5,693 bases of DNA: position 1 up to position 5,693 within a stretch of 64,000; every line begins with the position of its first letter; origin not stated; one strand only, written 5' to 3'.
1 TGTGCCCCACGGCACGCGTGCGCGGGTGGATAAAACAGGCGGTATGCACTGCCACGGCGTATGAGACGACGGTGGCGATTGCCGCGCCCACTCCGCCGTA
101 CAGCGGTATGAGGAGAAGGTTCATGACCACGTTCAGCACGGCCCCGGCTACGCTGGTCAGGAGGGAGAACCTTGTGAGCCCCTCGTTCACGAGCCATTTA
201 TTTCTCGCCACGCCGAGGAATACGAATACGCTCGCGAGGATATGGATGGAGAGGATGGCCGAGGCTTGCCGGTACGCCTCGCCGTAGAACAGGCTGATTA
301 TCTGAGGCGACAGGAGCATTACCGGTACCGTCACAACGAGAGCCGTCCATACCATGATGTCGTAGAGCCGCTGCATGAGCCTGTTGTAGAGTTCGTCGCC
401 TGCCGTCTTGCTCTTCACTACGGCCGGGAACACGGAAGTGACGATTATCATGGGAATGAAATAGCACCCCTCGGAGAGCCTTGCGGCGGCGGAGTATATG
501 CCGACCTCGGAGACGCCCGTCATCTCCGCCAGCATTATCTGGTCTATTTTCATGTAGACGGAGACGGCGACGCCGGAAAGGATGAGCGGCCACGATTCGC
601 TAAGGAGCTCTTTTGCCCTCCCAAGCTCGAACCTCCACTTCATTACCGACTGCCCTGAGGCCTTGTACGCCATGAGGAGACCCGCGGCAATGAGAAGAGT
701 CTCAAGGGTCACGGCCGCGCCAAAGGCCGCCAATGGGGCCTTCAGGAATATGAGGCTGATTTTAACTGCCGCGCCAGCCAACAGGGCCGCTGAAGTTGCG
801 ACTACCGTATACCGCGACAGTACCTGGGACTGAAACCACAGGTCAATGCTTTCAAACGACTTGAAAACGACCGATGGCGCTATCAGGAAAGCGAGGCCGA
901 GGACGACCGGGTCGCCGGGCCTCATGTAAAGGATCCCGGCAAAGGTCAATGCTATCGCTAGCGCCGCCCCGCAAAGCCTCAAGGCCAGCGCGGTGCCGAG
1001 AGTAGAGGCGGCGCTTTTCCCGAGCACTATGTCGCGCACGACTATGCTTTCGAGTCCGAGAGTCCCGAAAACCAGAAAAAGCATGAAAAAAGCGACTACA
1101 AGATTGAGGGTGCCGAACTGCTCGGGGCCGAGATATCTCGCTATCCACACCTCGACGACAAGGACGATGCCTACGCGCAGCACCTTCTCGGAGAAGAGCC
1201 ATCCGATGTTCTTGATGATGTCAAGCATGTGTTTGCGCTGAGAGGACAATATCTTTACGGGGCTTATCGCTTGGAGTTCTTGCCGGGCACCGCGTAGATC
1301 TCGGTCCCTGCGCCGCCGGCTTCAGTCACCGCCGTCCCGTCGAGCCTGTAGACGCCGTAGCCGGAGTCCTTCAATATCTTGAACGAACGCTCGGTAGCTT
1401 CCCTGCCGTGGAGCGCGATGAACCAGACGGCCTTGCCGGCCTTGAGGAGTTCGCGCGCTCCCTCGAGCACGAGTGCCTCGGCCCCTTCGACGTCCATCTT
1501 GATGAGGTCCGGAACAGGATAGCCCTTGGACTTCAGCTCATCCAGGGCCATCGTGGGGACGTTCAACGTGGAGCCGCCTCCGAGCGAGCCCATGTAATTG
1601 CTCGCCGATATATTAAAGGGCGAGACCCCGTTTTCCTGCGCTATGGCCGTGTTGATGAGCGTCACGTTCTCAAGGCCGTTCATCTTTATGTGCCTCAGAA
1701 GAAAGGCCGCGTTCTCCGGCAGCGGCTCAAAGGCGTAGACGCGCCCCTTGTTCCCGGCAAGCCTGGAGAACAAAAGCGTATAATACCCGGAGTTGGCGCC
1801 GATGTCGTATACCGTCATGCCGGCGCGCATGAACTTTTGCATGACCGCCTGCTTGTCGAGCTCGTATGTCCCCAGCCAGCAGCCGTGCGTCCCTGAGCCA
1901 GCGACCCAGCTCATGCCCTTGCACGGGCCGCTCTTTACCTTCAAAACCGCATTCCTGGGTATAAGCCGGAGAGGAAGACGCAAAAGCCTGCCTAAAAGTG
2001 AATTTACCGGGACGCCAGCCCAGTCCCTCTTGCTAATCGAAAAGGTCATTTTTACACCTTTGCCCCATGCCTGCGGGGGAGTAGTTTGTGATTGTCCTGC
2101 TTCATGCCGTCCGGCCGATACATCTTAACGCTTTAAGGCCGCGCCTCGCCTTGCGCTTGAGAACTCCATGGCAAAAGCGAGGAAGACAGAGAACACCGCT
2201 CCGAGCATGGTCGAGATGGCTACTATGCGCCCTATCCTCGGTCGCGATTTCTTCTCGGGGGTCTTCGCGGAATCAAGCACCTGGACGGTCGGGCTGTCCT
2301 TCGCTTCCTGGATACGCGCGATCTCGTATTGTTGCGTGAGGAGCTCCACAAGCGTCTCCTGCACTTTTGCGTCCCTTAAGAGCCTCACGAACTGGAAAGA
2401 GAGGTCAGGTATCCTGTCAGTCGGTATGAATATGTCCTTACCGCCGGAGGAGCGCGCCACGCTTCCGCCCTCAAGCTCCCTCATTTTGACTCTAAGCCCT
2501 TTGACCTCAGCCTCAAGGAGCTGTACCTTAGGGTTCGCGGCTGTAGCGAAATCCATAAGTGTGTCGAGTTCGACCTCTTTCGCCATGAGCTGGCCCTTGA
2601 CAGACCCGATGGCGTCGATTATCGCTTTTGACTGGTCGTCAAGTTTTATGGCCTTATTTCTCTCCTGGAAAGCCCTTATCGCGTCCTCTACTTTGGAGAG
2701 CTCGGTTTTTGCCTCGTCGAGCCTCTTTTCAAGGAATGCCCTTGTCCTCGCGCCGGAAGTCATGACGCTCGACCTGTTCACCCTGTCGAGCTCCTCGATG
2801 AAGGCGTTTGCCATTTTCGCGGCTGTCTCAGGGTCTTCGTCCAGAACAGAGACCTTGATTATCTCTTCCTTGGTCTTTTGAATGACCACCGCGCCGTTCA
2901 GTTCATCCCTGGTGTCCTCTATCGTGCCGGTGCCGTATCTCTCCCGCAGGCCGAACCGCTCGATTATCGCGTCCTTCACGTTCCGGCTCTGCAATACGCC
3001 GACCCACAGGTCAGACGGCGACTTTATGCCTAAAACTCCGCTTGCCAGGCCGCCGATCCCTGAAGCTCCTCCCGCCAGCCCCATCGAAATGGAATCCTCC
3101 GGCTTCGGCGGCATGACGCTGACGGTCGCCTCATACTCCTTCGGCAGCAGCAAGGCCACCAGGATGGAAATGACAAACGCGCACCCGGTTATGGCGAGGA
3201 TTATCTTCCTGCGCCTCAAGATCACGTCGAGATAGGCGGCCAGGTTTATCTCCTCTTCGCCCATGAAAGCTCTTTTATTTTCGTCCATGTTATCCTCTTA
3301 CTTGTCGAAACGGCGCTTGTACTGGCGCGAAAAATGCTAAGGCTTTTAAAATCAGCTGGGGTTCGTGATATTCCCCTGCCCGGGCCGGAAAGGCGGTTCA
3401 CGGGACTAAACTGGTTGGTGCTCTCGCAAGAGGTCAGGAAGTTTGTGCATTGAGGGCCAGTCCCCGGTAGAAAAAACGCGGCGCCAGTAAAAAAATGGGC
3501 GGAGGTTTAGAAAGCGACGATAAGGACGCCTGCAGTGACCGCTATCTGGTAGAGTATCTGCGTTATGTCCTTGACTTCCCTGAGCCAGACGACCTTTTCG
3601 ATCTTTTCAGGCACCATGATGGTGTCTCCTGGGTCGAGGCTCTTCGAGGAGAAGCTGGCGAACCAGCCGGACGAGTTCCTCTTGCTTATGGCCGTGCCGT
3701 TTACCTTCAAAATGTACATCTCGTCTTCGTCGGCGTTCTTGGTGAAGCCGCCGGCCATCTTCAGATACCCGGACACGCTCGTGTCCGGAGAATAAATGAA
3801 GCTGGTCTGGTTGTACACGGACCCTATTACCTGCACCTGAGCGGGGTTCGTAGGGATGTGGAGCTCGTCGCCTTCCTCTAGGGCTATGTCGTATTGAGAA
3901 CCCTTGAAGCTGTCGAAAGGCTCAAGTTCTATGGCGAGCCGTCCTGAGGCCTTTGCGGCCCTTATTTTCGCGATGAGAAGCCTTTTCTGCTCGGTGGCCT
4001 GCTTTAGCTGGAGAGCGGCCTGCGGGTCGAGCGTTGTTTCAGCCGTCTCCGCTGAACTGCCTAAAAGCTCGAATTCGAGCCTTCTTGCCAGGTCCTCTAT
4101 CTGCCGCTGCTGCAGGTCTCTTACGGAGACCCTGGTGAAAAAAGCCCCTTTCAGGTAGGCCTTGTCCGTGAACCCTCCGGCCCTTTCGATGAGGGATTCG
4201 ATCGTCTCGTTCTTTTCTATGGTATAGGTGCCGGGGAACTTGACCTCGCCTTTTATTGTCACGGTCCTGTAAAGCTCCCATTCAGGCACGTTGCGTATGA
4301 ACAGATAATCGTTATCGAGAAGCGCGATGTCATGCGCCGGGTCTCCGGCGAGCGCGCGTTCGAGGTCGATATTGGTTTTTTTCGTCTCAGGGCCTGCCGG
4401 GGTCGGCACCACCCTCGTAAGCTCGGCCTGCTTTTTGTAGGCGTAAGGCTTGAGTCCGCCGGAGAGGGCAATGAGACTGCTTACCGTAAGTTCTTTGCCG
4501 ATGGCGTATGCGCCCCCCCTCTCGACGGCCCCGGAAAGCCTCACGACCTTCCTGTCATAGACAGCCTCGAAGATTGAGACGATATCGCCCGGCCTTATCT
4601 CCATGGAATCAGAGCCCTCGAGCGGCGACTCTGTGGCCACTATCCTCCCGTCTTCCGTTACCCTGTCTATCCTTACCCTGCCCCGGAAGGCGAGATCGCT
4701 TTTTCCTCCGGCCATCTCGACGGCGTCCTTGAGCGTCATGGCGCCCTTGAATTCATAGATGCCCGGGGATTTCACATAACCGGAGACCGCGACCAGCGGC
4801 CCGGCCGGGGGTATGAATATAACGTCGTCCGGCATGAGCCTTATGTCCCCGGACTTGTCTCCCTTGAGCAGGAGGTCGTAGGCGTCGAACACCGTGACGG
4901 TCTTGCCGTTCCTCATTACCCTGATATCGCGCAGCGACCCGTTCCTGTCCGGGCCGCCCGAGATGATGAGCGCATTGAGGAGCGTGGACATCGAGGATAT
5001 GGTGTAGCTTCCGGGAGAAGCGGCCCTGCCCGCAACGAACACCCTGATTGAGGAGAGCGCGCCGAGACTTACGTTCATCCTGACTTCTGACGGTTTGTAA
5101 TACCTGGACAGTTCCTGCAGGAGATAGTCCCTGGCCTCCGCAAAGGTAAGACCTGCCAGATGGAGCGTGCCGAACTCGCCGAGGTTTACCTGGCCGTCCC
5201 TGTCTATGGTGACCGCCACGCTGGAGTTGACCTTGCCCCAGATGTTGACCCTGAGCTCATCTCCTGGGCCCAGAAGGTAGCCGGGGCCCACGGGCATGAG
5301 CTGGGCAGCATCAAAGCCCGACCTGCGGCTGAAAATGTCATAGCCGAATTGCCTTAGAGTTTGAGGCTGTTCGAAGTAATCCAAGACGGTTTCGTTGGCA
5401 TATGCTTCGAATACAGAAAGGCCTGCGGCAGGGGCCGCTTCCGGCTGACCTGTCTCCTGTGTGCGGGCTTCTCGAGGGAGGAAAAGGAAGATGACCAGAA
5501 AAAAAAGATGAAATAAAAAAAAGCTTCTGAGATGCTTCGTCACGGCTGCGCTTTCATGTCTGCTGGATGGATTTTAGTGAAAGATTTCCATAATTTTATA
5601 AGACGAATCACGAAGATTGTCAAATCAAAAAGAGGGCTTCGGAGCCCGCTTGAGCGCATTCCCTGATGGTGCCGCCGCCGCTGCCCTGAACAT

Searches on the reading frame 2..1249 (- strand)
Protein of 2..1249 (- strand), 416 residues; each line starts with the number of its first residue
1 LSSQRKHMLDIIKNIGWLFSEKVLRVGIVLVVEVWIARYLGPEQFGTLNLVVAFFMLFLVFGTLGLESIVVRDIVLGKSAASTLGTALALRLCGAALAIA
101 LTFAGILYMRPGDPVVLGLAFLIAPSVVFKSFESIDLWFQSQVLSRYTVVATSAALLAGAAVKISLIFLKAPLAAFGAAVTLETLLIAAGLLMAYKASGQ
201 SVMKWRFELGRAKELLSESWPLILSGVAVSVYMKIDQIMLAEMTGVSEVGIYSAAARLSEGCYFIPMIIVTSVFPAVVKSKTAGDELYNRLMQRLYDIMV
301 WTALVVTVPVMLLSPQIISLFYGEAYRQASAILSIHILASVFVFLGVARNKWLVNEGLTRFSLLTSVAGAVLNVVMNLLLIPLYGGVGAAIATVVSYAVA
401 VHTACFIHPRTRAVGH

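Call 7: search_protein_families(library=pfam, proteins=[window:2-1249:-])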
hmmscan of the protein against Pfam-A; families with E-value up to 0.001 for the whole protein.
window:2-1249:- (416 aa): 3 families
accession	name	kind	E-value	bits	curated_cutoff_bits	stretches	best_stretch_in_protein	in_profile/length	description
PF01943.22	Polysacc_synt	-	9.5e-27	94.5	28.2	1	12-279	2-272/274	Polysaccharide biosynthesis protein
PF13440.11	Polysacc_synt_3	-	1.3e-15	57.9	23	1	36-329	2-291/293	Polysaccharide biosynthesis protein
PF01554.23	MatE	-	1.3e-11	44.9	24.9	1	221-378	1-160/161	MatE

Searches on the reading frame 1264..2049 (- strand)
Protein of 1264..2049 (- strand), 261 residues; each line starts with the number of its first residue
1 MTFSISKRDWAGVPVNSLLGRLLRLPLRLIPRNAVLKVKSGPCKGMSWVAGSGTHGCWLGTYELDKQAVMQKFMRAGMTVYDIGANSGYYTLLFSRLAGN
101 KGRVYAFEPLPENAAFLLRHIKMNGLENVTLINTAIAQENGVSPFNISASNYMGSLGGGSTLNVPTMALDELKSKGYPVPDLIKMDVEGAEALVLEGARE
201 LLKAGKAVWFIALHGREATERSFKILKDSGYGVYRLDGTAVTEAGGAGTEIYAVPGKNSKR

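Call 7: search_protein_families(library=pfam, proteins=[window:1264-2049:-])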
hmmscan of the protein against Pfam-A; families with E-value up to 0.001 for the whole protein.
window:1264-2049:- (261 aa): 3 families
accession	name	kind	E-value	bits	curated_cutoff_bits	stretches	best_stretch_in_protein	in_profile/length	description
PF05050.19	Methyltransf_21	-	6e-19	69.2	22.7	1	82-215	1-150/173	Methyltransferase FkbM domain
PF01135.25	PCMT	-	1.7e-05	25.2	20.3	1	74-134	71-131/210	Protein-L-isoaspartate(D-aspartate) O-methyltransferase (PCMT)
PF02475.24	TRM5-TYW2_MTfase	-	0.00037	20.9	28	1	68-130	28-89/164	TRM5/TYW2 methyltransferase domain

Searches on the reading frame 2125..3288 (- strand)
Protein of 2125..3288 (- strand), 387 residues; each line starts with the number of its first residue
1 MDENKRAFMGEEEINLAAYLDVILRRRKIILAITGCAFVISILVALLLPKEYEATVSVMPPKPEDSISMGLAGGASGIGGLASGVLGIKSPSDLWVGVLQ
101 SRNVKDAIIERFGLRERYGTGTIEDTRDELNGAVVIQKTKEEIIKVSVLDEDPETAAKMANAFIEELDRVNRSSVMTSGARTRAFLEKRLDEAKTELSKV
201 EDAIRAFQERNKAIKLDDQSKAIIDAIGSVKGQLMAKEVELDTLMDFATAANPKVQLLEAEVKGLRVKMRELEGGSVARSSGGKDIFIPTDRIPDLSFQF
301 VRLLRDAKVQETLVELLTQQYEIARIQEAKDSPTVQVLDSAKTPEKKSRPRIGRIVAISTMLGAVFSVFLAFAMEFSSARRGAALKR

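Call 7: search_protein_families(library=pfam, proteins=[window:2125-3288:-])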
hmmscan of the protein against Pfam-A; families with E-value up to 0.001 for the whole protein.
window:2125-3288:- (387 aa): 2 families
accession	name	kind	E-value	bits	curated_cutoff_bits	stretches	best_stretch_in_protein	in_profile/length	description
PF13807.11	GNVR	-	3.1e-10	40.2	27.7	1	299-373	5-79/82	G-rich domain on putative tyrosine kinase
PF02706.20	Wzz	-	5.2e-09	36.7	25.5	1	12-109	1-88/91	Chain length determinant protein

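Call 19: find_related_loci(query=window:2125-3288:-, collection=metagenome_contigs, flank=3000)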
Query window:2125-3288:- (387 aa) in metagenome_contigs; peptide patterns used: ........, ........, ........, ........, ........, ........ (x = any residue, [..] = any of these).
468 stretches matched a pattern; 29 encode a relative of the query (tblastn E <= 1e-3); 29 distinct loci.
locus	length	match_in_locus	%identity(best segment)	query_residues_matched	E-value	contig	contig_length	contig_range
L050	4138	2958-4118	94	1-387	0e+0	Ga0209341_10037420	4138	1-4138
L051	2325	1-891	100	91-387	0e+0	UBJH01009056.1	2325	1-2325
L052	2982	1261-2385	55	1-376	2e-132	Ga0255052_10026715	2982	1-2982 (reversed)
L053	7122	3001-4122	53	1-376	9e-127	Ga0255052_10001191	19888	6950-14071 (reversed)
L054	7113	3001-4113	54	3-376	2e-125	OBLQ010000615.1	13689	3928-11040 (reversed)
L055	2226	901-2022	52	1-376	1e-132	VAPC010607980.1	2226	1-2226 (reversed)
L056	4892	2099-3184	53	13-375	2e-125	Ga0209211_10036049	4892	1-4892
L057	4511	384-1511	54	1-376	2e-124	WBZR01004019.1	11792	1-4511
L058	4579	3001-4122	57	8-375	3e-124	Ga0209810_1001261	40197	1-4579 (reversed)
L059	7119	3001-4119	54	1-376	2e-123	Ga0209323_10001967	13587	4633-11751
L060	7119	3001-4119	54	1-376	2e-123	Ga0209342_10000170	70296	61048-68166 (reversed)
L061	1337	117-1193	56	4-361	2e-133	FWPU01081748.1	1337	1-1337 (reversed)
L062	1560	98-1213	50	2-376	7e-129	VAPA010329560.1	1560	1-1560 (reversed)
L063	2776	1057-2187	53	6-379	3e-121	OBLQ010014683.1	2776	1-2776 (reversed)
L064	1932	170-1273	51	11-376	6e-122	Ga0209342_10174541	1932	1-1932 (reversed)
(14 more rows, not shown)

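Call 23: find_homologous_proteins(query=window:2125-3288:-, max_evalue=1e-60)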
Query window:2125-3288:- (387 aa): 393 proteins with E <= 1e-60 among 8000 candidates; the best 120 are listed.
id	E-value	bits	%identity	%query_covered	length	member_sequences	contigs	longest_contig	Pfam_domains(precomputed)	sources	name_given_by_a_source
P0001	4.1e-224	761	94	100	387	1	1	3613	PF02706.21,PF13807.12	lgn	-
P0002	3.8e-216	735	91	98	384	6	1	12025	PF02706.21,PF13807.12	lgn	-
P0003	1.1e-135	471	60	97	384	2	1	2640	PF02706.21,PF13807.12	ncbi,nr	ncbi:MAG: GNVR domain-containing protein [Deltaproteobacteria bacterium]|nr:GNVR domain-containing p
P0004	7.7e-134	464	60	98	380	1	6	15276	PF02706.21,PF13807.12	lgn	-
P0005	1.8e-130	453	58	94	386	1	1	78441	PF02706.21,PF13807.12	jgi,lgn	-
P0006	2.1e-130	453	58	95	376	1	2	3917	PF02706.21,PF13807.12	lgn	-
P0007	6.2e-128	445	55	98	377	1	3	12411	PF02706.21,PF13807.12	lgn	-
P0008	6.3e-128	445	58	97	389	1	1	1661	PF02706.21,PF13807.12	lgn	-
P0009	7.3e-127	441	55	99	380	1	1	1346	PF02706.21,PF13807.12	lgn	-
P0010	1.1e-126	441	57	96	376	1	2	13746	PF02706.21,PF13807.12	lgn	-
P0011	1.7e-126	440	58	94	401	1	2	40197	PF02706.21,PF13807.12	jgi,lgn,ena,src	-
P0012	2.3e-126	440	58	93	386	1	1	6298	PF02706.21,PF13807.12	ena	-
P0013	2.5e-126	440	57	94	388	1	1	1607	PF02706.21,PF13807.12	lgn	-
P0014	7.9e-126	438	55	94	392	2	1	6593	PF02706.21,PF13807.12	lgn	-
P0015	8.5e-126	438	56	96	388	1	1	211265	PF02706.21,PF13807.12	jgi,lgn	jgi:tyrosine-protein kinase Etk/Wzc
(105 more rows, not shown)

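Call 25: find_encoding_contigs(protein=P0001, flank=3000, max_places=6)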
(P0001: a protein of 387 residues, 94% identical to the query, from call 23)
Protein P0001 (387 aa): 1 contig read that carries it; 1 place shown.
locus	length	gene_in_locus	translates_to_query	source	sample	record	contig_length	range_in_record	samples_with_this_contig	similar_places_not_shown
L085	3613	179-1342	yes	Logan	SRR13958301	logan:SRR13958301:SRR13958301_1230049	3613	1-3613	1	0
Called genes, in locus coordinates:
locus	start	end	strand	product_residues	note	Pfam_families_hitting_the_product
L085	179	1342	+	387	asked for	PF02706:Wzz (weak), PF13807:GNVR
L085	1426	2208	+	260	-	PF01135:PCMT, PF05050:Methyltransf_21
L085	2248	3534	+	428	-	PF01943:Polysacc_synt, PF13440:Polysacc_synt_3, PF01554:MatE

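Call 26: find_encoding_contigs(protein=P0002, flank=3000, max_places=6)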
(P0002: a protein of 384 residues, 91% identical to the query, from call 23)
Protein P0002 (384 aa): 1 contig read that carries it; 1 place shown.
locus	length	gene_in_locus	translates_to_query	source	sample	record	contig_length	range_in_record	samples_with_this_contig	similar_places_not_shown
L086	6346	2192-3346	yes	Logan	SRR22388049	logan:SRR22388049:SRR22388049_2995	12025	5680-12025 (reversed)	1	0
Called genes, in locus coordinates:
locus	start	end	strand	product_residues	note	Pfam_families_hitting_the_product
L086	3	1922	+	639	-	?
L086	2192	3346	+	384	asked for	PF02706:Wzz, PF13807:GNVR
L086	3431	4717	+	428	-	PF01943:Polysacc_synt, PF13440:Polysacc_synt_3, PF01554:MatE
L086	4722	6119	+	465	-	-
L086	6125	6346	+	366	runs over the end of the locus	PF00534:Glycos_transf_1, PF13692:Glyco_trans_1_4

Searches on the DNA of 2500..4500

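Call 3: search_rna_families(source=window, start=2500, end=4500, threshold=evalue, max_evalue=10, show_alignments=3)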
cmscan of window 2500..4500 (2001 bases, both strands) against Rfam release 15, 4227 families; matches with E-value up to 10: 2.
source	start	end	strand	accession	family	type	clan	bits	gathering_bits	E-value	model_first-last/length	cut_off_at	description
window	3593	3625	-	RF02946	cow-rumen-1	Gene; sRNA;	-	20.5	53.4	0.13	1-61/61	no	cow-rumen-1 RNA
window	3956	3972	-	RF01100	PK-BYV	Cis-reg;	-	14.9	50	7.5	1-40/40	no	3'-terminal pseudoknot in BYV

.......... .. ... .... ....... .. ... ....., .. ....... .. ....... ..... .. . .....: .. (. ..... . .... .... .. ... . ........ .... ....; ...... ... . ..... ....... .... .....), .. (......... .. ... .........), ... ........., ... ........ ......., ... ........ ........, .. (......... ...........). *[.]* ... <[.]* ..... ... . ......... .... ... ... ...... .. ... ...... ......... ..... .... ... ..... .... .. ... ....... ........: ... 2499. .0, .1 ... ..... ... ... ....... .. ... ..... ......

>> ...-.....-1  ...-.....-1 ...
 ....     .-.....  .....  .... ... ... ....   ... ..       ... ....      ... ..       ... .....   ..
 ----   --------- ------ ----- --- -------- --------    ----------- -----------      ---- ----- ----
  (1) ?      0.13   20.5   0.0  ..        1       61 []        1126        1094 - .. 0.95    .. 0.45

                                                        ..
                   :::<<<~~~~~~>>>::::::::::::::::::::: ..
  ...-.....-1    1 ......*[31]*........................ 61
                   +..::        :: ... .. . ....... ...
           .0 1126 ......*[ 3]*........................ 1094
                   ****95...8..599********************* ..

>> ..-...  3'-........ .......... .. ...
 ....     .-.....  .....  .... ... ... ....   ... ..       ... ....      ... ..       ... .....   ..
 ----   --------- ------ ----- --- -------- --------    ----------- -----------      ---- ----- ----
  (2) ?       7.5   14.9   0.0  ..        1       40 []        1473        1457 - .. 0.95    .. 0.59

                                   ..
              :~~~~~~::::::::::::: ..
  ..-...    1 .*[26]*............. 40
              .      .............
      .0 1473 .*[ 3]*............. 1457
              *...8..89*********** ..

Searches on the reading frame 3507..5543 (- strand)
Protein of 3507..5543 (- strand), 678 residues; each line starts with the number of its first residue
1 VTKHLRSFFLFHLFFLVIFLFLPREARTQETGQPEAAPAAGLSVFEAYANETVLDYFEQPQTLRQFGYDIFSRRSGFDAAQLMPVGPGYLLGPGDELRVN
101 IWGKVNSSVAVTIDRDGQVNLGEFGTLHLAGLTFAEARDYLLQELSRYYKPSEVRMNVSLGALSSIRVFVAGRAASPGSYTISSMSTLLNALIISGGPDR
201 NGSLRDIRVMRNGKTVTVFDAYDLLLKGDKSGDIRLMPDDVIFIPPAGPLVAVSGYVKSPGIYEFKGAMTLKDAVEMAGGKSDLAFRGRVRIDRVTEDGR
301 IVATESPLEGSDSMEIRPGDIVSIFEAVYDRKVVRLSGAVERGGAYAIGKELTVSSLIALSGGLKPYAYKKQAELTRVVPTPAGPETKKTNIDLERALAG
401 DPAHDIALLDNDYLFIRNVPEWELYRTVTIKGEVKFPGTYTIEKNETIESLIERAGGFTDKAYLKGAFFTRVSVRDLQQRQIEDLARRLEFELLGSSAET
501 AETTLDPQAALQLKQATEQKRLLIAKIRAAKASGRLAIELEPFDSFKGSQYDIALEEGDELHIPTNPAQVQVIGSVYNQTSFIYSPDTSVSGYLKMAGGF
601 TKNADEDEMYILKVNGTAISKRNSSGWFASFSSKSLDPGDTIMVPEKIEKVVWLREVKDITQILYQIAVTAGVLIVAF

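Call 7: search_protein_families(library=pfam, proteins=[window:3507-5543:-])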
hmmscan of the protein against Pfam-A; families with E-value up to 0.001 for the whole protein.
window:3507-5543:- (678 aa): 3 families
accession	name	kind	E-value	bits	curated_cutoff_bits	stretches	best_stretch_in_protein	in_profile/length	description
PF10531.15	SLBB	-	4.6e-45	151.7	27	5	251-300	2-50/55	SLBB domain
PF22461.2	SLBB_2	-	5.1e-32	110.2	27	3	167-244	2-79/79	SLBB domain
PF02563.21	Poly_export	-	7.8e-18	64.9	28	1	85-158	3-76/77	Polysaccharide biosynthesis/export protein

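Call 20: find_related_loci(query=window:3507-5543:-, collection=genome_contigs, flank=3000)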
Query window:3507-5543:- (678 aa) in genome_contigs; peptide patterns used: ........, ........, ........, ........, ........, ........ (x = any residue, [..] = any of these).
53 stretches matched a pattern; 6 encode a relative of the query (tblastn E <= 1e-3); 6 distinct loci.
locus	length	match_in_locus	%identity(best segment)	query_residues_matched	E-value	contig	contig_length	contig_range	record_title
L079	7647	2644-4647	73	23-678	0e+0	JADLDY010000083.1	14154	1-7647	MAG: Deltaproteobacteria bacterium isolate SJ296 c_000000767210, whole genome shotgun sequence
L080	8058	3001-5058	56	10-678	0e+0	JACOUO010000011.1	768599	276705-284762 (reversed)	MAG: Deltaproteobacteria bacterium isolate NC_groundwater_74_Ag_B-0.1um_47_27 GD18-4_B1_scaffold_465380, whole genome sh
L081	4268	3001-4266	68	1-473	0e+0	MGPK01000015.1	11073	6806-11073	MAG: Deltaproteobacteria bacterium GWA2_54_12 gwa2_scaffold_22461, whole genome shotgun sequence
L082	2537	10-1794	40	84-674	2e-153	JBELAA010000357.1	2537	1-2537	MAG: Sedimentisphaerales bacterium isolate SPRUCE 82 SPRUCE_82_357, whole genome shotgun sequence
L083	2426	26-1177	43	225-674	2e-92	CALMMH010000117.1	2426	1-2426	MAG TPA_asm: uncultured Phycisphaerales bacterium isolate SRR6284162_bin.47_CONCOCT_v1.1_MAG genome assembly, contig: ER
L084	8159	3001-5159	38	63-676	2e-88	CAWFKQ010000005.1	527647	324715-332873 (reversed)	MAG: uncultured delta proteobacterium isolate MFD01721.bin.2.89 genome assembly, contig: contig_20462, whole genome shot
